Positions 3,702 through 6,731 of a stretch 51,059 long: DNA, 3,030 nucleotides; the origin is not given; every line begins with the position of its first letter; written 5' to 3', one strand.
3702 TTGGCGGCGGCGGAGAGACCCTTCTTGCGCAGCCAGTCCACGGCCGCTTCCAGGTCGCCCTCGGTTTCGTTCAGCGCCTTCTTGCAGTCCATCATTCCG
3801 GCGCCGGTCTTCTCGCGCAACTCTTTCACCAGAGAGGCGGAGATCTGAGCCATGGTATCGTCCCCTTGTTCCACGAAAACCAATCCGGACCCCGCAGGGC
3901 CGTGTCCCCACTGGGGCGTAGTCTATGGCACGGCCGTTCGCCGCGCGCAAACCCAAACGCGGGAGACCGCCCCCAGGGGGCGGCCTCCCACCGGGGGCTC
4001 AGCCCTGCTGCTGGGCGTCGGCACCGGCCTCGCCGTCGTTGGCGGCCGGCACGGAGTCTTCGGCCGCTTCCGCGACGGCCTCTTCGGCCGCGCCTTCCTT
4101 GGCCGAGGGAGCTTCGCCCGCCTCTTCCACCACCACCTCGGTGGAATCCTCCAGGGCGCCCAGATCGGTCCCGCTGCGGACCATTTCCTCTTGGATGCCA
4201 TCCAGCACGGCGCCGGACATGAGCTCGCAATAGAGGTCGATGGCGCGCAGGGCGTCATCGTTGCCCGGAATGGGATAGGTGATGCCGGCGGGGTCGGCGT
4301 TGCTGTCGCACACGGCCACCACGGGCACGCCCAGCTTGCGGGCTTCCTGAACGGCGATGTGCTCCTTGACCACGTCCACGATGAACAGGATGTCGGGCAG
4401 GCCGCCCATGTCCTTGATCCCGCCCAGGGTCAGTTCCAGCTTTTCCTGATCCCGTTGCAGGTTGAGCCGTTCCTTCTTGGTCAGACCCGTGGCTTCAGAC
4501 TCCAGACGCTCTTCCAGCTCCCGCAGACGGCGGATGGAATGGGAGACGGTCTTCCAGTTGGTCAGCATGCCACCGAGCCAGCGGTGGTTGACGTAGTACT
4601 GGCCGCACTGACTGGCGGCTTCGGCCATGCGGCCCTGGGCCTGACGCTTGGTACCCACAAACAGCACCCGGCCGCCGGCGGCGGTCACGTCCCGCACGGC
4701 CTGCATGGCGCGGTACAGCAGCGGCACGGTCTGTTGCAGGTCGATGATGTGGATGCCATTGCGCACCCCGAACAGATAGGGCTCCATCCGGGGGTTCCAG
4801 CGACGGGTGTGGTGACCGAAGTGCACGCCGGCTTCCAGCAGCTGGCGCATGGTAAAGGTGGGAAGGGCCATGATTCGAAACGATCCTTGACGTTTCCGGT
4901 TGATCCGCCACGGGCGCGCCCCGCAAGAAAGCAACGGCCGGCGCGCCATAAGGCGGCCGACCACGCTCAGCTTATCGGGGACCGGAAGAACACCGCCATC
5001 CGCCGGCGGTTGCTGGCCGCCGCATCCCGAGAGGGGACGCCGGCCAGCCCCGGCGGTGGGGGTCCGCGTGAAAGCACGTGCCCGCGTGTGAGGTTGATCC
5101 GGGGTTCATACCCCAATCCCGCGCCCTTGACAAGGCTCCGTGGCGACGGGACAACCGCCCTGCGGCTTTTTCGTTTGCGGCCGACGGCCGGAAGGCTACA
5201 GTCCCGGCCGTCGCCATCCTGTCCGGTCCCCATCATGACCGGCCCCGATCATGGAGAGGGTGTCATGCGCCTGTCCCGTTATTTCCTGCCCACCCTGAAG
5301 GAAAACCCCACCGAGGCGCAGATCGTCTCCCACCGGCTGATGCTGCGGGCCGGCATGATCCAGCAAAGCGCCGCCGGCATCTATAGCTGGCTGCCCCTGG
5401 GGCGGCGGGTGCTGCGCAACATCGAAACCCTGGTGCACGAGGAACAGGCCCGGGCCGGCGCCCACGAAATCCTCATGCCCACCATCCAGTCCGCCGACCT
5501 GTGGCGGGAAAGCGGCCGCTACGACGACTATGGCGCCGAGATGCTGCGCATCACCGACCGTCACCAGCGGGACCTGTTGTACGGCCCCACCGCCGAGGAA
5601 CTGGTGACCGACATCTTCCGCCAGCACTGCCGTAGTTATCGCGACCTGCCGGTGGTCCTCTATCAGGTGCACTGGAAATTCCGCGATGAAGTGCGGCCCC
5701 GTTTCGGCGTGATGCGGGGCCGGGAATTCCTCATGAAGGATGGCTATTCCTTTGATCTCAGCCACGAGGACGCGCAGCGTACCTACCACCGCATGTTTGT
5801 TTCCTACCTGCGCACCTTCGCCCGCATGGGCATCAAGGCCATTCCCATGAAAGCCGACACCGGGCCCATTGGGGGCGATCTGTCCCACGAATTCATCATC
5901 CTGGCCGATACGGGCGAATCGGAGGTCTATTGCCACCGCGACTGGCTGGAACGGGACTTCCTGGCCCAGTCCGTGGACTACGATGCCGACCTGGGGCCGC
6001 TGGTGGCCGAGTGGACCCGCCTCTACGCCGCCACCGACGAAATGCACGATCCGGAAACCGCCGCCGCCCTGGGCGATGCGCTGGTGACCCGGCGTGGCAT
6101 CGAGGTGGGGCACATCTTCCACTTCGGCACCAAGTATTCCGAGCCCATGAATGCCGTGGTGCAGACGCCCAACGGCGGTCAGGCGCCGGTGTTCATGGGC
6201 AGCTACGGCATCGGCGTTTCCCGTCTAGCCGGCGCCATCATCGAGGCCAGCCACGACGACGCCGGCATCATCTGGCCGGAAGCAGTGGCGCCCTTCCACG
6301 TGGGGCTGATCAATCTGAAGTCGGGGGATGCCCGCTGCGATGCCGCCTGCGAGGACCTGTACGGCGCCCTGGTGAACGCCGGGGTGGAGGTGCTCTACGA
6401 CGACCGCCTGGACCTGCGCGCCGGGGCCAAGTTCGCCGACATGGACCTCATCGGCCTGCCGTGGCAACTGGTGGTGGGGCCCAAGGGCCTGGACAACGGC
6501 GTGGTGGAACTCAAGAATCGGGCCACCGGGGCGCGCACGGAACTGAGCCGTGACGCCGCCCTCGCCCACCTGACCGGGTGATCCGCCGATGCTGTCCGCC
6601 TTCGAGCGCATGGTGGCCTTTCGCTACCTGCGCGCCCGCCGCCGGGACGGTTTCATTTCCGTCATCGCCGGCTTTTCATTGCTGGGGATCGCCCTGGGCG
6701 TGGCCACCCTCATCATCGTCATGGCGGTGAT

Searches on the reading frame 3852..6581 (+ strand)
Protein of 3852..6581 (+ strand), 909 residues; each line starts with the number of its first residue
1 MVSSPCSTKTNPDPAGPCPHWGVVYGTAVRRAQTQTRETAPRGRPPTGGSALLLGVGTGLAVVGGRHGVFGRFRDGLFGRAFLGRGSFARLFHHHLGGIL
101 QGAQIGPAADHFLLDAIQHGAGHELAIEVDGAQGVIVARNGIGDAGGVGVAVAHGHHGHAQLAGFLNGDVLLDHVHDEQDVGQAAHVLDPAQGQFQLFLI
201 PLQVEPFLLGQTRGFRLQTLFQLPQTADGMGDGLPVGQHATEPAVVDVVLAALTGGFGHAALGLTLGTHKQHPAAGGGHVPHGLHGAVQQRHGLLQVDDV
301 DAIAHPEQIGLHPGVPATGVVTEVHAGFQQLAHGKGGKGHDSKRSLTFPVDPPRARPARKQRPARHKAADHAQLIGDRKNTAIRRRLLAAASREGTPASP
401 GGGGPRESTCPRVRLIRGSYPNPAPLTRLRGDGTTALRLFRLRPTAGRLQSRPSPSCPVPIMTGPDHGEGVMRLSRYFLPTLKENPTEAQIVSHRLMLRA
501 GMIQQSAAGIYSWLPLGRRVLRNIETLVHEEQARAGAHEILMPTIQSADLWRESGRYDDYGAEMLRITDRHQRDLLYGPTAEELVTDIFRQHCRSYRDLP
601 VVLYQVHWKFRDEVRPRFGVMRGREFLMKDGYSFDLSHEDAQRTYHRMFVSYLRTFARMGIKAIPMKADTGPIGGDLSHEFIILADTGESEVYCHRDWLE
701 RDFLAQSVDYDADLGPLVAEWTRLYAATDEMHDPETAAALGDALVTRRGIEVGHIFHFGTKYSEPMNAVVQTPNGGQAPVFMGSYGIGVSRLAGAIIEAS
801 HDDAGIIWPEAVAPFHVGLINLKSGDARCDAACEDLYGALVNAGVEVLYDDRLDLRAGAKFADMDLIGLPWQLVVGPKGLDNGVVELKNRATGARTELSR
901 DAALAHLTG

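Call 87: search_protein_families(library=ncbifam, proteins=[window:3852-6581:+], max_evalue=0.00001)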
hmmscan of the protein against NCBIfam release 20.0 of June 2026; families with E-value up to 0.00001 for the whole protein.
window:3852-6581:+ (909 aa): 8 families
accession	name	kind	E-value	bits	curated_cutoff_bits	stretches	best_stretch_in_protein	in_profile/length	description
NF008979.1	PRK12325.1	exception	4.2e-217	721.2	550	1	472-907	1-436/437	proline--tRNA ligase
NF006625.0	PRK09194.1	equivalog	3.3e-164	547.9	558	2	472-694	1-224/559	proline--tRNA ligase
TIGR00409.1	proS_fam_II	equivalog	5.9e-148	494.2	306.7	2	472-693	1-222/568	proline--tRNA ligase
TIGR00408.1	proS_fam_I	equivalog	2.3e-33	115.9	437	2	746-901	215-371/475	proline--tRNA ligase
TIGR00418.1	thrS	equivalog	2.4e-25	89.5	383.65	1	503-664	186-347/565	threonine--tRNA ligase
NF003211.1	PRK04173.1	equivalog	3.9e-12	45.8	312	0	808-896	358-443/454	glycine--tRNA ligase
TIGR00389.1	glyS_dimeric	equivalog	7.3e-07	28.1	243.3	0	597-630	180-213/565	glycine--tRNA ligase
NF003068.0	PRK03991.1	equivalog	8.3e-07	27.7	484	0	496-661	202-371/613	threonine--tRNA ligase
